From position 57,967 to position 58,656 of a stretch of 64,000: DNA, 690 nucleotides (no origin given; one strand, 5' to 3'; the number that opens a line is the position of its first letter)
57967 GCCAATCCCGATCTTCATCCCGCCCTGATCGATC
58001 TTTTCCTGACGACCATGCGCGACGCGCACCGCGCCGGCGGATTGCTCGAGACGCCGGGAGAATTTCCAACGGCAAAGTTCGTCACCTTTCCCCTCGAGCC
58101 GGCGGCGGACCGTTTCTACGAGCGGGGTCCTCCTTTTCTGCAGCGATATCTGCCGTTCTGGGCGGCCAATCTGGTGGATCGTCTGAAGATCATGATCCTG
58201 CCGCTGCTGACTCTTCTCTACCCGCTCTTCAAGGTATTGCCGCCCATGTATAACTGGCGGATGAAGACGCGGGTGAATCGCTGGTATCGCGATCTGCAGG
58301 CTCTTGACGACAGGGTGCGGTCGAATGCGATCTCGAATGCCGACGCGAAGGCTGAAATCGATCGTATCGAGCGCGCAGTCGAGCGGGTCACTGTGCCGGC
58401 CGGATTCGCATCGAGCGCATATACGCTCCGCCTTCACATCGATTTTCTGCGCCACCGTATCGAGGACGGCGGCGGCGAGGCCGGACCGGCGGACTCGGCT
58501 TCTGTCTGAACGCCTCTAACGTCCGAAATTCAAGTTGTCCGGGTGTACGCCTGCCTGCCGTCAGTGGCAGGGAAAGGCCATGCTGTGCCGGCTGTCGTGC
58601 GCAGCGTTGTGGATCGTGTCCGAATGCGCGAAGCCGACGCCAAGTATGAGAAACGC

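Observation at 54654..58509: Soluble hybrid histidine kinase followed by a doubly membrane-anchored TAXI-like binding protein with a cytoplasmic coiled-coil tail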

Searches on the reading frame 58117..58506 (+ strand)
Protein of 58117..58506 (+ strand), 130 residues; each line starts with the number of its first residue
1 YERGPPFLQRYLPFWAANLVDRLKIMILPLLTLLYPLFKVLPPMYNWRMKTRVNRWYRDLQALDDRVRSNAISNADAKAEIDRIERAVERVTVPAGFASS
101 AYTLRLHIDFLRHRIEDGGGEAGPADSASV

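Call 35: search_protein_representatives(alignment_id=A2)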
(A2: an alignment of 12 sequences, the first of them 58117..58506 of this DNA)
Query: 12 sequences, 124 profile positions. Proteins with E-value up to 0.001 (for the whole library): 2107; up to 1e-10: 1182; up to 1e-30: 165. The best 150 are listed.
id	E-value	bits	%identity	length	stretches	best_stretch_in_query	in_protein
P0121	1.8e-44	167.1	-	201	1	1-120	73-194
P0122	3.4e-44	166.2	-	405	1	1-119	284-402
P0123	5.6e-42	159.1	-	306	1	1-116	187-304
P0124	7.7e-42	158.6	-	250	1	1-118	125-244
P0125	1.1e-41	158.2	-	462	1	1-121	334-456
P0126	1.3e-41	157.9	-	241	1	2-118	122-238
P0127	1.4e-41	157.8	-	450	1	2-121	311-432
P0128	5.9e-41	155.8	-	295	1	1-119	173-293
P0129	1.2e-40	154.8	-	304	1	1-117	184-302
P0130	1.3e-40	154.6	-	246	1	1-119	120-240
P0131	1.8e-40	154.2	-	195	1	1-118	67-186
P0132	2.6e-40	153.7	-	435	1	1-119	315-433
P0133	5.9e-40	152.5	-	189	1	1-112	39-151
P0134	1.5e-39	151.2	-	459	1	1-118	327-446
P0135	1.9e-39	150.9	-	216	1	1-115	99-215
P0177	9.4e-35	135.7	-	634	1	1-118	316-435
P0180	1.1e-34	135.5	-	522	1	1-119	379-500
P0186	1.8e-34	134.8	-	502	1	2-119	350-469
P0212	4.8e-33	130.2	-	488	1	1-117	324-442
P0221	9.3e-33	129.3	-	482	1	3-118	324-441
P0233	3.3e-32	127.5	-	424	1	1-121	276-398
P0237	4.9e-32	127.0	-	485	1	1-119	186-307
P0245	9.8e-32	126.0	-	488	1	1-122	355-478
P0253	1.7e-31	125.2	-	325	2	1-86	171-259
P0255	2.0e-31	125.0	-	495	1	1-119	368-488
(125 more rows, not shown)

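Call 36: search_protein_families(library=pfam, proteins=[P0177, P0237, P0180, P0186, P0255, P0245, P0212, P0221, P0253, P0233], max_evalue=0.01)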
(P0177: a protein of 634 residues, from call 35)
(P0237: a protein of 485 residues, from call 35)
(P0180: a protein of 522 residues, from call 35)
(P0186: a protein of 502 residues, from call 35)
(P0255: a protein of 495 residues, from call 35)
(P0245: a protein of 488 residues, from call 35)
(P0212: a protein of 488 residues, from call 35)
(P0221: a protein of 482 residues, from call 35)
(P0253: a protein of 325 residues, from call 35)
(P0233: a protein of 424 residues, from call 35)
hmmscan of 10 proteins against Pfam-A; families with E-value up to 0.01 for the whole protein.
P0177 (634 aa): 4 families
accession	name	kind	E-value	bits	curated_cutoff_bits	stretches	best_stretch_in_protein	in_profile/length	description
PF16868.10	NMT1_3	-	1.2e-19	71.5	27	1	52-272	1-237/289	NMT1-like family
PF05128.17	DUF697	-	4.2e-08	33.5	27.7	1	493-602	22-135/162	Domain of unknown function (DUF697)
PF09084.16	NMT1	-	1.7e-07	31.8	20.5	1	58-199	5-147/216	NMT1/THI5 like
PF13379.11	NMT1_2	-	8.2e-07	29.5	24.7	1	44-206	2-182/252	NMT1-like family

P0237 (485 aa): 1 family
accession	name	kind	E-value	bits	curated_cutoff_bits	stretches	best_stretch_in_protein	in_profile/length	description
PF16868.10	NMT1_3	-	1.8e-11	44.7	27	1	9-169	106-262/289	NMT1-like family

P0180 (522 aa): 3 families
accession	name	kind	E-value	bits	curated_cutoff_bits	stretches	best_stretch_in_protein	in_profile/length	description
PF16868.10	NMT1_3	-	5.2e-14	53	27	2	175-338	105-240/289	NMT1-like family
PF13379.11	NMT1_2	-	1.5e-05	25.4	24.7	1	59-257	2-176/252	NMT1-like family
PF09084.16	NMT1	-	0.0038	17.6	20.5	0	87-146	16-75/216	NMT1/THI5 like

P0186 (502 aa): 1 family
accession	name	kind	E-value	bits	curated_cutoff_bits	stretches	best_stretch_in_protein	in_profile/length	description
PF16868.10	NMT1_3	-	3.1e-13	50.4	27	1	47-302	1-234/289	NMT1-like family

P0255 (495 aa): 2 families
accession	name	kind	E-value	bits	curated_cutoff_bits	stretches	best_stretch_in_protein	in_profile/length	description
PF16868.10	NMT1_3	-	5.4e-13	49.6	27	1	176-343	99-260/289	NMT1-like family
PF00682.25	HMGL-like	-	5.3e-09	36.3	29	1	69-139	60-125/260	HMGL-like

P0245 (488 aa): 1 family
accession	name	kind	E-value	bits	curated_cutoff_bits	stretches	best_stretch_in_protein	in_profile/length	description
PF16868.10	NMT1_3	-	3.2e-23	83.2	27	1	69-312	1-240/289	NMT1-like family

P0212 (488 aa): 5 families
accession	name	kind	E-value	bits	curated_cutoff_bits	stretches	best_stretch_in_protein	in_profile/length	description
PF16868.10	NMT1_3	-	6.4e-31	108.5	27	1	58-282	1-239/289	NMT1-like family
PF09084.16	NMT1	-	2.9e-13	50.7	20.5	1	79-206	17-147/216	NMT1/THI5 like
PF12974.12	Phosphonate-bd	-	3.8e-10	40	27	1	67-208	16-164/242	ABC transporter, phosphonate, periplasmic substrate-binding protein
PF13379.11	NMT1_2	-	8.3e-07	29.5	24.7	1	50-206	2-178/252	NMT1-like family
PF12727.12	PBP_like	-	0.00036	20.2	27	1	89-207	16-151/193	PBP superfamily domain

P0221 (482 aa): 4 families
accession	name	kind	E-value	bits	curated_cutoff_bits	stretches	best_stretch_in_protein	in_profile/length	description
PF16868.10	NMT1_3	-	1.7e-10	41.4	27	1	52-229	1-191/289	NMT1-like family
PF13379.11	NMT1_2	-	1.3e-06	28.9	24.7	1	44-204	2-178/252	NMT1-like family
PF09084.16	NMT1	-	1.4e-05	25.5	20.5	1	71-205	15-147/216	NMT1/THI5 like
PF12974.12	Phosphonate-bd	-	0.00027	20.8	27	1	131-204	88-162/242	ABC transporter, phosphonate, periplasmic substrate-binding protein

P0253 (325 aa): 1 family
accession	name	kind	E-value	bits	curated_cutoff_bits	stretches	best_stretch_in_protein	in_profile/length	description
PF16868.10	NMT1_3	-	0.00075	19.6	27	1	1-57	114-171/289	NMT1-like family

P0233 (424 aa): 3 families
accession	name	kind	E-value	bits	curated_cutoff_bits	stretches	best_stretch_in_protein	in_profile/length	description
PF16868.10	NMT1_3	-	9.9e-18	65.2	27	1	3-277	1-286/289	NMT1-like family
PF09084.16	NMT1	-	3.8e-07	30.7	20.5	1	28-158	20-146/216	NMT1/THI5 like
PF12974.12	Phosphonate-bd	-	7.5e-05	22.6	27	1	86-158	91-162/242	ABC transporter, phosphonate, periplasmic substrate-binding protein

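Call 63: predict_structure(alignment_id=A2)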
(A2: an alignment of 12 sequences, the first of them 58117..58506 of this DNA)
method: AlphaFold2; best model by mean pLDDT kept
length: 130 residues; sequences in the alignment: 12
mean_pLDDT: 72.8   pTM: 0.47
mean pLDDT of the five models: 72.8, 69.9, 69.5, 67.2, 62.7
residues with pLDDT >= 90: 0; 70-90: 96; 50-70: 18; < 50: 16
segments of 3 or more residues with pLDDT < 50: 1-5, 120-130
pLDDT, mean of each block of 10 residues (from residue 1): 51 73 85 80 74 82 80 79 80 69 81 70 41
secondary structure, 60 per line:
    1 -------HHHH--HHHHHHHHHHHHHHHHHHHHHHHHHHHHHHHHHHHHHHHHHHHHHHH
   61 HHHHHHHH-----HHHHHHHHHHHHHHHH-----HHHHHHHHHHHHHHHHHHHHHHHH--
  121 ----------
elements in order: H8-11 H14-68 H74-89 H95-118
